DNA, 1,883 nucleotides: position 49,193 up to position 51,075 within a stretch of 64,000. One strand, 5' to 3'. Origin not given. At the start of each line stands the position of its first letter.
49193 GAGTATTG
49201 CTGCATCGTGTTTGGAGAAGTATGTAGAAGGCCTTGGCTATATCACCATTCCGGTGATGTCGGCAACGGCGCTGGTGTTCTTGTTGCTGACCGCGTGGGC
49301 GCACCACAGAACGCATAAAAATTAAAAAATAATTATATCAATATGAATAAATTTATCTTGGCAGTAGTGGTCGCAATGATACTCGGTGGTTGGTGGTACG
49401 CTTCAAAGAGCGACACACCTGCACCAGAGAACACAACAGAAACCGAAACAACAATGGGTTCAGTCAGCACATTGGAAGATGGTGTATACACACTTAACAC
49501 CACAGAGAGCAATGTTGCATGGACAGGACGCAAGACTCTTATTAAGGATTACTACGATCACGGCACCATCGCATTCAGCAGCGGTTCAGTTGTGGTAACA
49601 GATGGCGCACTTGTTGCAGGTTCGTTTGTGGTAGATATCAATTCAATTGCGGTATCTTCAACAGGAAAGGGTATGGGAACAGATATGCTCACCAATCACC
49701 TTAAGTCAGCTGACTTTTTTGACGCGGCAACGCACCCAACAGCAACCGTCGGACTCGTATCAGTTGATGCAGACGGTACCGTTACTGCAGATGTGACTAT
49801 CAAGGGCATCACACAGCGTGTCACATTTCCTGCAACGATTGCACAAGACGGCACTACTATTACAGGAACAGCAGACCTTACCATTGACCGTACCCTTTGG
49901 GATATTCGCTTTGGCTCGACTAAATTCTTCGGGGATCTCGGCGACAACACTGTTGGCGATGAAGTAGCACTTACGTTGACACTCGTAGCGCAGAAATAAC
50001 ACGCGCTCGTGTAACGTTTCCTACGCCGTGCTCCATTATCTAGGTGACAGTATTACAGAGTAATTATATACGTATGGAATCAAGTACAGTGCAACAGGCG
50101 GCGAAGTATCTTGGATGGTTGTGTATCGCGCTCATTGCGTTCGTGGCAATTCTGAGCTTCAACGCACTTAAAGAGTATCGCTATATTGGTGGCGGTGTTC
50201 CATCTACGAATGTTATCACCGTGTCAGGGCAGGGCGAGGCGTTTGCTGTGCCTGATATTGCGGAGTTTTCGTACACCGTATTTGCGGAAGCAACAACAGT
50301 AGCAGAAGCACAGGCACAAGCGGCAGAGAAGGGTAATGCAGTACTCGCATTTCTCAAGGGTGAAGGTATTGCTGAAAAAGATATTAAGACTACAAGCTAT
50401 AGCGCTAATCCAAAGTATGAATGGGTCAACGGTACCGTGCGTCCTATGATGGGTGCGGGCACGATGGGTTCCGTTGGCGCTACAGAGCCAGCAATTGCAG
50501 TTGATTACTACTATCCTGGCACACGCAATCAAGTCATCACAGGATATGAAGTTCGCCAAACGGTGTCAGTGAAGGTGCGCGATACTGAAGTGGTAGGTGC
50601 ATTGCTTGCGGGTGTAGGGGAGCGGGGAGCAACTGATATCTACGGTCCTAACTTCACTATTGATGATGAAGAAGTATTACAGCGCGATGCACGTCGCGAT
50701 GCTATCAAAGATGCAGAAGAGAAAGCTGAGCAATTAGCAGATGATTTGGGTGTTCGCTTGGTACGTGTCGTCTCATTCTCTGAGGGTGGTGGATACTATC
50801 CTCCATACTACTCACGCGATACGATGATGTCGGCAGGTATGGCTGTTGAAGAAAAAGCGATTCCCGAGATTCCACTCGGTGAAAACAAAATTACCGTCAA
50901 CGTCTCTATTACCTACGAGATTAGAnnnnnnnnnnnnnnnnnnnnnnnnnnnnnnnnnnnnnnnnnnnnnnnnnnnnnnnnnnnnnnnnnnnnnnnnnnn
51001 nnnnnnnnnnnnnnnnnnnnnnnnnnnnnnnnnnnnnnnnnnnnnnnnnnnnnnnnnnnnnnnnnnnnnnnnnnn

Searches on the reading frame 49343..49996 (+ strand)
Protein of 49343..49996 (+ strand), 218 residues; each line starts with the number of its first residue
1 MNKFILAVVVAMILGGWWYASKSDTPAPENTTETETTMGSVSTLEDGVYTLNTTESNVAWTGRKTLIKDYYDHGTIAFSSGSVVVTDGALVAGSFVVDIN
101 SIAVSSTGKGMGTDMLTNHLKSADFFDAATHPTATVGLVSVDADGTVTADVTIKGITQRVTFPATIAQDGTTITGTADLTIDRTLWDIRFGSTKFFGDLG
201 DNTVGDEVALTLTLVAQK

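Call 10: search_protein_families(library=pfam, proteins=[window:49343-49996:+], max_evalue=0.1)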
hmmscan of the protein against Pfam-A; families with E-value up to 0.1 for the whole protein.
window:49343-49996:+ (218 aa): 1 family
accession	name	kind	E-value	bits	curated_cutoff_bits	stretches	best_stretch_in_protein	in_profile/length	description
PF04264.18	YceI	-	7.4e-26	91.8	23.7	1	49-216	1-150/150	YceI-like domain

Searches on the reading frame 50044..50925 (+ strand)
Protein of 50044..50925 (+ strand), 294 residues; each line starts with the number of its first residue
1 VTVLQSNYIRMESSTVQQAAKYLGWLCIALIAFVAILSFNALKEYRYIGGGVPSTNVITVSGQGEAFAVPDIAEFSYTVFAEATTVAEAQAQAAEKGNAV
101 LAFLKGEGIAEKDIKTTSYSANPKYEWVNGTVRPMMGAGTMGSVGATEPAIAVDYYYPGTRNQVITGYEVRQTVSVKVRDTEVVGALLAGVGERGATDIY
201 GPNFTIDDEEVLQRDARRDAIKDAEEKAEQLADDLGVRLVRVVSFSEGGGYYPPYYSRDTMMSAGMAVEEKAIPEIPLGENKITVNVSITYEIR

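Call 10: search_protein_families(library=pfam, proteins=[window:50044-50925:+], max_evalue=0.1)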
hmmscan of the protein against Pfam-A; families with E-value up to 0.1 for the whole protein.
window:50044-50925:+ (294 aa): 2 families
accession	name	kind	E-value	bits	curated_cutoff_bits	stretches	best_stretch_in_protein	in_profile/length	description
PF04402.19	SIMPL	-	1.2e-51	176.3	25.2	1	58-291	1-205/205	Protein of unknown function (DUF541)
PF04390.17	LptE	-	0.014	16.5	23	1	139-228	53-110/118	Lipopolysaccharide-assembly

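Call 24: find_related_loci(query=window:50044-50925:+, collection=genome_contigs, flank=6000)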
Query window:50044-50925:+ (294 aa) in genome_contigs; peptide patterns used: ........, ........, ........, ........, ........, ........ (x = any residue, [..] = any of these).
600 stretches matched a pattern (row limit reached: there are more); 13 encode a relative of the query (tblastn E <= 1e-3); 13 distinct loci.
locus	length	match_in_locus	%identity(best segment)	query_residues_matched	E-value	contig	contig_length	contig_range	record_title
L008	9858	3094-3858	49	18-294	6e-80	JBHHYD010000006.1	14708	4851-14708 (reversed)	MAG: Candidatus Paceibacteria bacterium isolate Maj_2_bin.9 NODE_2148_length_14708_cov_6.087764, whole genome shotgun se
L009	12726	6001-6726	49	33-294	8e-73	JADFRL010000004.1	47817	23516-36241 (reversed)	MAG: Patescibacteria group bacterium isolate B86T1L10 B86T1L10_NODE647, whole genome shotgun sequence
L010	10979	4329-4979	44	53-294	1e-57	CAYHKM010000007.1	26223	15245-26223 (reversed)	MAG TPA_asm: uncultured Candidatus Saccharibacteria bacterium isolate ERP119705_co13_646 genome assembly, contig: NODE_2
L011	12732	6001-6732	41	25-294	7e-56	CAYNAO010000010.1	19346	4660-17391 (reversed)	MAG TPA_asm: uncultured Candidatus Saccharibacteria bacterium isolate SRP170004_co1_14 genome assembly, contig: NODE_435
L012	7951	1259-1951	34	26-294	1e-33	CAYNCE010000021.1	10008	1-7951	MAG TPA_asm: uncultured Gammaproteobacteria bacterium isolate SRP256446_co1_34 genome assembly, contig: NODE_3640_length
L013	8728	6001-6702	34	23-294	1e-33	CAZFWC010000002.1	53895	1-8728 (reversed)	MAG TPA_asm: uncultured Gammaproteobacteria bacterium isolate SRP178699_co2_540 genome assembly, contig: NODE_165_length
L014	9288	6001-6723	32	26-294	1e-27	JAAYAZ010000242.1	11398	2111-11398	MAG: Dehalococcoidales bacterium isolate AS06rmzACSIP_226 696815_AS06, whole genome shotgun sequence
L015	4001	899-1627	35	25-293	2e-26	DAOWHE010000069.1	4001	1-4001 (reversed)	MAG TPA_asm: Dehalococcoidales bacterium isolate CSMAG_2009 CSMAG_2009_k141_2238985_length_4001_cov_16.0000, whole genom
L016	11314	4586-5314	33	25-293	5e-25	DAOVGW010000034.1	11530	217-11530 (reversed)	MAG TPA_asm: Dehalococcoidales bacterium isolate CSMAG_1145 CSMAG_1145_k141_6524851_length_11530_cov_8.1843, whole genom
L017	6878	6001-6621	33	58-294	1e-21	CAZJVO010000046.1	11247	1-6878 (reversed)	MAG TPA_asm: uncultured Dehalococcoidales bacterium isolate SRP239243_co2_209 genome assembly, contig: NODE_9951_length_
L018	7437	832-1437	32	55-291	2e-18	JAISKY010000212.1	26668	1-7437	MAG: Oscillospiraceae bacterium isolate Hs463_bin79 k119_2205480, whole genome shotgun sequence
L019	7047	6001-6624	32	58-293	9e-18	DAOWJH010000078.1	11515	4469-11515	MAG TPA_asm: Dehalococcoidia bacterium isolate CSMAG_2064 CSMAG_2064_k141_1569207_length_11515_cov_49.9298, whole genome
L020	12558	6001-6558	22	28-251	8e-7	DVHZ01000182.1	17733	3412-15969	MAG TPA_asm: Candidatus Excrementavichristensenella intestinipullorum isolate ChiGjej2B2-1688 ChiGjej2B2M5__C700786_L177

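Call 32: find_homologous_proteins(query=window:50044-50925:+, max_evalue=1e-40)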
Query window:50044-50925:+ (294 aa): 1584 proteins with E <= 1e-40 among 6199 candidates; the best 120 are listed.
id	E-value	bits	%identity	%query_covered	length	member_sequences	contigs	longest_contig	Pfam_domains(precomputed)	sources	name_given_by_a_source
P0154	8.4e-180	614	100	97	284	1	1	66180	PF04402.20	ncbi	-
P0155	1.4e-120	420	72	97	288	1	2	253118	PF04402.20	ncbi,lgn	ncbi:MAG: SIMPL domain-containing protein [Candidatus Campbellbacteria bacterium]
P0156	3.1e-118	412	70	97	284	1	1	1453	PF04402.20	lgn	-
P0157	6.0e-117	408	71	97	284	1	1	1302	PF04402.20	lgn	-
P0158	1.0e-115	404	71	97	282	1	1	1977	PF04402.20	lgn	-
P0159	6.7e-115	401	69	97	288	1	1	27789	PF04402.20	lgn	-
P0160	4.5e-112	392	68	97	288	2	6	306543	PF04402.20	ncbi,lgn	-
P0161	9.6e-110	384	67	97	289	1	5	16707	PF04402.20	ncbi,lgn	-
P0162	2.1e-107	377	64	97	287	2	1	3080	PF04402.20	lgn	-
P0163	6.8e-106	372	62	97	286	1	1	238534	PF04402.20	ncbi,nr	ncbi:MAG: SIMPL domain-containing protein [Candidatus Campbellbacteria bacterium]|nr:SIMPL domain-co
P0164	8.4e-102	358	61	97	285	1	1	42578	PF04402.20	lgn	-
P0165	6.4e-101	355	62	97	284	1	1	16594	PF04402.20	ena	-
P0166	2.3e-98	347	62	97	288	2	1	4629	PF04402.20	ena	-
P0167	1.5e-95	338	59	97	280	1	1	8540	PF04402.20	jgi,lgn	jgi:uncharacterized protein YggE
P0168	1.5e-94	335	58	97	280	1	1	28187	PF04402.20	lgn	-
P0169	1.4e-92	328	57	97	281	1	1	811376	PF04402.20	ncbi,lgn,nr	ncbi:SIMPL domain-containing protein [Candidatus Campbellbacteria bacterium]|nr:MAG: SIMPL domain-co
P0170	2.0e-92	328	61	88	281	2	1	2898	PF04402.20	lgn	-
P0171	2.9e-90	320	60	95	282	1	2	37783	PF04402.20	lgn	-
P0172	1.9e-89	318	57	96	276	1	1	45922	PF04402.20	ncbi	-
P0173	1.2e-88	315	56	95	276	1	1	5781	PF04402.20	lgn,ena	-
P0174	1.2e-88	315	59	94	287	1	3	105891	PF04402.20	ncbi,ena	ncbi:MAG: SIMPL domain-containing protein [Patescibacteria group bacterium]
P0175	1.8e-88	315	56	95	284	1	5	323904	PF04402.20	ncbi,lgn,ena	ncbi:MAG: SIMPL domain-containing protein [Patescibacteria group bacterium]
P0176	3.3e-88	314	56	97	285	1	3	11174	PF04402.20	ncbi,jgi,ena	-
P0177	7.7e-88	313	56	97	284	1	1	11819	PF04402.20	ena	-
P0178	4.0e-87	310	58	97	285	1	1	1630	PF04402.20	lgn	-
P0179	7.2e-87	309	57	96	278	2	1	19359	PF04402.20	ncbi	-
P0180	8.1e-87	309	55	97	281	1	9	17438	PF04402.20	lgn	-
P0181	2.6e-86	308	56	97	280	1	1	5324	PF04402.20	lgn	-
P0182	9.4e-86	306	56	97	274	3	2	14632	PF04402.20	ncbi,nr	ncbi:MAG: SIMPL domain-containing protein [Candidatus Pacebacteria bacterium]|nr:SIMPL domain-contai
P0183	4.8e-85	303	55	97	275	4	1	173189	PF04402.20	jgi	-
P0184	6.1e-85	303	56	97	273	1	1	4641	PF04402.20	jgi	jgi:uncharacterized protein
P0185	4.7e-83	297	57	95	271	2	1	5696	PF04402.20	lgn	-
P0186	5.9e-83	297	54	97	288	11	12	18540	PF04402.20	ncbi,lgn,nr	ncbi:MAG: uncharacterized protein QG633_109 [Patescibacteria group bacterium]|nr:uncharacterized pro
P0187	1.0e-82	296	55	97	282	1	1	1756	PF04402.20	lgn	-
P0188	3.0e-82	294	53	96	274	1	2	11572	PF04402.20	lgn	-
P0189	4.0e-82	294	55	95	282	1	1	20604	PF04402.20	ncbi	-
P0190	4.6e-82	294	53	97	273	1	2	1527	PF04402.20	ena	-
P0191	3.1e-81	291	54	97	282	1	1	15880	PF04402.20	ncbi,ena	-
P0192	7.0e-81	290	55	97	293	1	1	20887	PF04402.20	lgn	-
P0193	7.5e-81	290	57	97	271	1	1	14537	PF04402.20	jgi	jgi:uncharacterized protein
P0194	1.3e-80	289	52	97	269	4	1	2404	PF04402.20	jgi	jgi:uncharacterized protein YggE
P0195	1.9e-80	288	55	97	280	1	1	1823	PF04402.20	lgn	-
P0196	2.0e-79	285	55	95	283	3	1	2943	PF04402.20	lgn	-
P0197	2.1e-79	285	52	97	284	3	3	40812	PF04402.20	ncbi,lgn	-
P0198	3.9e-79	284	52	97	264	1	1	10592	PF04402.20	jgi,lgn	jgi:hypothetical protein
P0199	9.6e-79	283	52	97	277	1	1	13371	PF04402.20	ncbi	-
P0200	1.3e-78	282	53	97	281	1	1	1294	PF04402.20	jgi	jgi:hypothetical protein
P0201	1.7e-78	282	55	97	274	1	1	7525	PF04402.20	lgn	-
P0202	3.4e-77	278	53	97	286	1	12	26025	PF04402.20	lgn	-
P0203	7.8e-77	276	54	97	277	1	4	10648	PF04402.20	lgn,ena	-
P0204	6.5e-76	273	55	97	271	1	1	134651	PF04402.20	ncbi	-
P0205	1.1e-75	273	53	91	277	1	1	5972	PF04402.20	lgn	-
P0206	1.6e-74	269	54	91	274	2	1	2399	PF04402.20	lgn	-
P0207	2.7e-74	268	54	97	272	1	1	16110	PF04402.20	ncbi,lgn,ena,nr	ncbi:MAG TPA: SIMPL domain-containing protein [Candidatus Paceibacterota bacterium]|nr:SIMPL domain-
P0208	2.9e-73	265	53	97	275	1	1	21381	PF04402.20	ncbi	-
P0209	2.4e-72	262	51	95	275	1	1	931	PF04402.20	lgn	-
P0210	3.3e-72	261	53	88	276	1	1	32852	PF04402.20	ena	-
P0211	6.6e-72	260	50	95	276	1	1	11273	PF04402.20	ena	-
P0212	2.8e-71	258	51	97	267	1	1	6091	PF04402.20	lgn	-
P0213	3.7e-71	258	52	97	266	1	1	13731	PF04402.20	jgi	-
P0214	4.6e-71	258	49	97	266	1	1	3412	PF04402.20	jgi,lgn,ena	jgi:hypothetical protein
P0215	6.1e-71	257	48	97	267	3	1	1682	PF04402.20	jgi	jgi:uncharacterized protein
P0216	1.0e-70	256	53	88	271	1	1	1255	PF04402.20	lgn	-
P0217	1.1e-70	256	50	95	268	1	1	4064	PF04402.20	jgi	jgi:uncharacterized protein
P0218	1.2e-70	256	53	88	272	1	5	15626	PF04402.20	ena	-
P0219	1.3e-70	256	54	91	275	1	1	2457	PF04402.20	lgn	-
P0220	1.4e-70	256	52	87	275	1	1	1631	PF04402.20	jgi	-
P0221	1.4e-70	256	51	91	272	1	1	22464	PF04402.20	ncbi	-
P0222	3.2e-70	255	51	95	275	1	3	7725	PF04402.20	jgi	jgi:uncharacterized protein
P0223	5.6e-70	254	51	91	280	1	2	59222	PF04402.20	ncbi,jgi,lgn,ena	-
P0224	6.2e-70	254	52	94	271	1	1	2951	PF04402.20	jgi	jgi:hypothetical protein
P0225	8.1e-70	253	52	92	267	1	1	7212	PF04402.20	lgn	-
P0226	1.1e-69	253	50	95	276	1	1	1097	PF04402.20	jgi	jgi:uncharacterized protein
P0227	1.4e-69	253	53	87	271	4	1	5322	PF04402.20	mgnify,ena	mgnify:CR=1 FL=1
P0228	1.4e-69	253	52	89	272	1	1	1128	PF04402.20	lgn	-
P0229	2.0e-69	252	53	91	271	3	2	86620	PF04402.20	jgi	jgi:uncharacterized protein YggE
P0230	2.4e-69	252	53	91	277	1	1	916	PF04402.20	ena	-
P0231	2.4e-69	252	49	94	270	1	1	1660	PF04402.20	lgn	-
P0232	2.5e-69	252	49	93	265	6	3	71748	PF04402.20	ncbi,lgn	-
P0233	3.2e-69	251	51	97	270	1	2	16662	PF04402.20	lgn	-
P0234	3.4e-69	251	53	90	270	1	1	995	PF04402.20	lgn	-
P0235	3.4e-69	251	53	89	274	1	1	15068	PF04402.20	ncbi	-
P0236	3.7e-69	251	52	91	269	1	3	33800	PF04402.20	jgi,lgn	jgi:hypothetical protein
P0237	3.8e-69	251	51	94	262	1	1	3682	PF04402.20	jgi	-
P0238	5.1e-69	251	51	92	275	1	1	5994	PF04402.20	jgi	jgi:uncharacterized protein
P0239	5.7e-69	251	52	86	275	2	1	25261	PF04402.20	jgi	-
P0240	6.2e-69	251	52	87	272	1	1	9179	PF04402.20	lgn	-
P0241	9.2e-69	250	52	91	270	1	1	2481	PF04402.20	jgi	-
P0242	1.1e-68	250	50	99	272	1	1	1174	PF04402.20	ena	-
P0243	1.4e-68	249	51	89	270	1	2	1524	PF04402.20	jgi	-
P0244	1.5e-68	249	52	89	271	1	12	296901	PF04402.20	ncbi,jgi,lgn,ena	jgi:uncharacterized protein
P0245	2.1e-68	249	51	93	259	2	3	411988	PF04402.20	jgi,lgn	-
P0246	2.2e-68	249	49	95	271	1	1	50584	PF04402.20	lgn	-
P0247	2.3e-68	249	50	95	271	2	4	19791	PF04402.20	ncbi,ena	-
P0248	2.5e-68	249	51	88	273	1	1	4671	PF04402.20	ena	-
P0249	2.8e-68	248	52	91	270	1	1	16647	PF04402.20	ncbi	-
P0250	3.1e-68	248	50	89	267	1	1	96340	PF04402.20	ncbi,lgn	-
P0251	3.1e-68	248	52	89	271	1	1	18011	PF04402.20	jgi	jgi:uncharacterized protein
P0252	4.1e-68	248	52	92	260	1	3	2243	PF04402.20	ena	-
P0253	5.1e-68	248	49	97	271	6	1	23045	PF04402.20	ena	-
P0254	6.6e-68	247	48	94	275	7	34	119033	PF04402.20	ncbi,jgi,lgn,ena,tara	jgi:hypothetical protein|tara:strand:- start:22619 stop:23446 length:828 start_codon:yes stop_codon:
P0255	7.4e-68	247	53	86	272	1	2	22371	PF04402.20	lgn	-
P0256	7.7e-68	247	50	91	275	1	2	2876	PF04402.20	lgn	-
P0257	8.5e-68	247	49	94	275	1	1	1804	PF04402.20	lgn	-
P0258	8.5e-68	247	53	87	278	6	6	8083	PF04402.20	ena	-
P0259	9.0e-68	247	53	86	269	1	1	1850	PF04402.20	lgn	-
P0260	9.1e-68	247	51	90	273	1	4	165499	PF04402.20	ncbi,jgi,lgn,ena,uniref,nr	ncbi:hypothetical protein A2765_02590 [Candidatus Kaiserbacteria bacterium RIFCSPHIGHO2_01_FULL_56_2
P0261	1.0e-67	247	49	100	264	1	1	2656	PF04402.20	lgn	-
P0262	1.1e-67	246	48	95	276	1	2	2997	PF04402.20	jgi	jgi:uncharacterized protein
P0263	1.3e-67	246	49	97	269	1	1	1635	PF04402.20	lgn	-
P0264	1.4e-67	246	48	94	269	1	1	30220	PF04402.20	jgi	jgi:uncharacterized protein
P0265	1.4e-67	246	50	95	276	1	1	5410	PF04402.20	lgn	-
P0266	1.5e-67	246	52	92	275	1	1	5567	PF04402.20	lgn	-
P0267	1.5e-67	246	50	91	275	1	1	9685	PF04402.20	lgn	-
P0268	1.8e-67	246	52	88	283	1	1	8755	PF04402.20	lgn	-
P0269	1.8e-67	246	50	89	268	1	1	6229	PF04402.20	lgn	-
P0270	2.1e-67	246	52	91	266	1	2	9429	PF04402.20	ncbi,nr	ncbi:MAG: SIMPL domain-containing protein [Candidatus Adlerbacteria bacterium]|nr:SIMPL domain-conta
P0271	2.2e-67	245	53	86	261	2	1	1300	PF04402.20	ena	-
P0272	2.3e-67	245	50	91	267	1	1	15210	PF04402.20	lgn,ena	-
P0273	3.2e-67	245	49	95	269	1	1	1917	PF04402.20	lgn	-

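Call 33: find_encoding_contigs(protein=P0155, flank=6000, max_places=2)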
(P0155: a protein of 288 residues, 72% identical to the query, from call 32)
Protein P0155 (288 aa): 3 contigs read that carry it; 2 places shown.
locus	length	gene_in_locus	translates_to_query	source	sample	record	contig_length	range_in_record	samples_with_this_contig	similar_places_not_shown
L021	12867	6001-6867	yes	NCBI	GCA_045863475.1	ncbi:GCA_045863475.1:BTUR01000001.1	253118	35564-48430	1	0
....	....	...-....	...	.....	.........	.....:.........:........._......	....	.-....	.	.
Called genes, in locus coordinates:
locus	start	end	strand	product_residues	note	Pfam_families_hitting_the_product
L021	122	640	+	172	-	PF07610:DUF1573 (faint)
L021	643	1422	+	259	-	-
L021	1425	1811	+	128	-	-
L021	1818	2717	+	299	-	-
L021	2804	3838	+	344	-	PF00403:HMA, PF13386:DsbD_2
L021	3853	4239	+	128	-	PF13473:Cupredoxin_1 (weak)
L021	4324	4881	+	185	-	PF02600:DsbB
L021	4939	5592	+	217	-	PF04264:YceI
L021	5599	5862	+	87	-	-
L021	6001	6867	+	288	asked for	PF04402:SIMPL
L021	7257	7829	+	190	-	-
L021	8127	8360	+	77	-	-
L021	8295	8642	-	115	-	PF22296:bAvd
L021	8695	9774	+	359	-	PF00078:RVT_1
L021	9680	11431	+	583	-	PF05157:MshEN, PF00437:T2SSE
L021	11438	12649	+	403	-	PF00482:T2SSF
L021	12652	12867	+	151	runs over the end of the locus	-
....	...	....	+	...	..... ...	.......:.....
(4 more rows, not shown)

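Call 34: find_encoding_contigs(protein=P0160, flank=6000, max_places=3)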
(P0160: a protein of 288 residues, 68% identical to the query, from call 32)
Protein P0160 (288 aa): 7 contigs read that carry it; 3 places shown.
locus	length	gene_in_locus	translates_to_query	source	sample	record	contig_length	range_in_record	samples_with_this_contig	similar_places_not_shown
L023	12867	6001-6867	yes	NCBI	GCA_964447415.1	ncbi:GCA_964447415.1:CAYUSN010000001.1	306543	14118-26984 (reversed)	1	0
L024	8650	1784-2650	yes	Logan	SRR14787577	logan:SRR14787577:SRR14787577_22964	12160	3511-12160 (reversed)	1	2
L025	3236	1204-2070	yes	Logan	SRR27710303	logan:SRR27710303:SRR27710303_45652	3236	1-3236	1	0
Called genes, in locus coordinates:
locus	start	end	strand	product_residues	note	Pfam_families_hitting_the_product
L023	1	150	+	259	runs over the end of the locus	-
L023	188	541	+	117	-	-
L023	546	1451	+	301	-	-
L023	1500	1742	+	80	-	-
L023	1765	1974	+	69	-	PF04945:YHS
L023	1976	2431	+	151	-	-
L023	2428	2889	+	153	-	-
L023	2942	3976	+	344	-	PF00403:HMA, PF13386:DsbD_2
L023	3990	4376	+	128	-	PF13473:Cupredoxin_1 (weak)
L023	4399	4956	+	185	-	PF02600:DsbB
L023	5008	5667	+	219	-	PF04264:YceI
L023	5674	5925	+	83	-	-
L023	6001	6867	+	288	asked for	PF04402:SIMPL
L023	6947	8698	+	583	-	PF05157:MshEN, PF00437:T2SSE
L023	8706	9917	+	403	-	PF00482:T2SSF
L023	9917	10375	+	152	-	PF07963:N_methyl (weak)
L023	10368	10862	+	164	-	-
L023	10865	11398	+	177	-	-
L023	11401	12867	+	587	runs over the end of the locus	-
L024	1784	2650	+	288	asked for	PF04402:SIMPL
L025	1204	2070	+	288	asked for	PF04402:SIMPL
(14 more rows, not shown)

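Call 35: find_encoding_contigs(protein=P0159, flank=6000, max_places=2)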
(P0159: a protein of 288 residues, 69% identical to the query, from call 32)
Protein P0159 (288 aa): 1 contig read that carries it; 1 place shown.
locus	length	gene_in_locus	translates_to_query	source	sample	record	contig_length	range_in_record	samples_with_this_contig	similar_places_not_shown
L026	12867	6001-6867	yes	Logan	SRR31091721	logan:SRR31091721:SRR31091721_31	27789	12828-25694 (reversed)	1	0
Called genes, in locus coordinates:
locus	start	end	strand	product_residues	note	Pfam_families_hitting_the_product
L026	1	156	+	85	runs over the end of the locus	-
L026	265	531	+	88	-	PF02583:Trns_repr_metal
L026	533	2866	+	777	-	PF00403:HMA, PF00122:E1-E2_ATPase, PF00702:Hydrolase, PF08282:Hydrolase_3 (faint)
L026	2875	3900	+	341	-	PF00403:HMA, PF13386:DsbD_2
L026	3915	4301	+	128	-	PF13473:Cupredoxin_1 (weak)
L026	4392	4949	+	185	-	PF02600:DsbB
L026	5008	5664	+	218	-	PF04264:YceI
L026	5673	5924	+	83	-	-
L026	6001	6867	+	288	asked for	PF04402:SIMPL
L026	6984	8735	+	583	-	PF05157:MshEN, PF00437:T2SSE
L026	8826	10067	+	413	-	PF00482:T2SSF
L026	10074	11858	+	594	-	PF07963:N_methyl (faint), PF13620:CarboxypepD_reg (weak), PF13715:CarbopepD_reg_2 (faint)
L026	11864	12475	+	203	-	-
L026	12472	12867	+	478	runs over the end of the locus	-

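Call 77: find_encoding_contigs(protein=P0161, flank=4000, max_places=4)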
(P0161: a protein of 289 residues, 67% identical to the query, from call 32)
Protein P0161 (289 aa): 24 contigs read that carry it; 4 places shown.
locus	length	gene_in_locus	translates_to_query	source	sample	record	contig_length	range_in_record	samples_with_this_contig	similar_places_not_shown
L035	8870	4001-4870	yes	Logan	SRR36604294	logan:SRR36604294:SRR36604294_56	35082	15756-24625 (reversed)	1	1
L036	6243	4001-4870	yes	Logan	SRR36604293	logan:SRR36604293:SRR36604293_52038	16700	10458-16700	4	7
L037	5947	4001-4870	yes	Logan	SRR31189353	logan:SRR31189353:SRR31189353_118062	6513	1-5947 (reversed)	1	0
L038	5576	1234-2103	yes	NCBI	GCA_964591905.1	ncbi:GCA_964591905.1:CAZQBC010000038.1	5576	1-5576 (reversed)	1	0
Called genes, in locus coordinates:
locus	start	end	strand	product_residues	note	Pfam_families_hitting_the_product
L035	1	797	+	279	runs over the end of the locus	-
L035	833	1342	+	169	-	PF04214:DUF411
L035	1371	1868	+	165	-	-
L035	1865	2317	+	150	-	-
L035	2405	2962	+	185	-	PF02600:DsbB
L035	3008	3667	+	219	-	PF04264:YceI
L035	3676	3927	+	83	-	-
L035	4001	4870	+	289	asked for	PF04402:SIMPL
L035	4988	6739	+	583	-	PF05157:MshEN, PF00437:T2SSE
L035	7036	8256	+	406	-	PF00482:T2SSF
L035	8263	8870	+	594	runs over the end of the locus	PF13620:CarboxypepD_reg, PF13715:CarbopepD_reg_2 (faint)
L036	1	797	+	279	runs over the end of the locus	-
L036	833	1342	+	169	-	PF04214:DUF411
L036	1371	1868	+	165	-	-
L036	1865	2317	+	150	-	-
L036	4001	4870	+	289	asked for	PF04402:SIMPL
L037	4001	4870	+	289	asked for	PF04402:SIMPL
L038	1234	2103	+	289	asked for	PF04402:SIMPL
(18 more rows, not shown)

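Call 82: search_protein_families(library=pfam, proteins=[L021:7257-7826:+], max_evalue=0.1)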
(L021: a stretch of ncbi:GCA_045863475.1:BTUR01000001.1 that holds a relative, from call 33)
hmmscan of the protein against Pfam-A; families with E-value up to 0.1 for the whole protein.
L021:7257-7826:+ (190 aa): 0 families

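Call 93: list_cluster_members(proteins=[P0154, P0001])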
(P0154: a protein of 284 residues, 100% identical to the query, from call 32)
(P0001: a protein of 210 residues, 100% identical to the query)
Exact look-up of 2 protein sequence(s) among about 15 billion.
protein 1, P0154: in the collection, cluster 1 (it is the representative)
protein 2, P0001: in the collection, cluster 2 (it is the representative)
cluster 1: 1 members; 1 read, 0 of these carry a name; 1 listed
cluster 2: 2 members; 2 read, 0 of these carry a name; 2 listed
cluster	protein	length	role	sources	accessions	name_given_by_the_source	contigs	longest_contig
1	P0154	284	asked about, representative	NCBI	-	-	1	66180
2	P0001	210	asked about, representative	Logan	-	-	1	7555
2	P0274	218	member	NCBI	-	-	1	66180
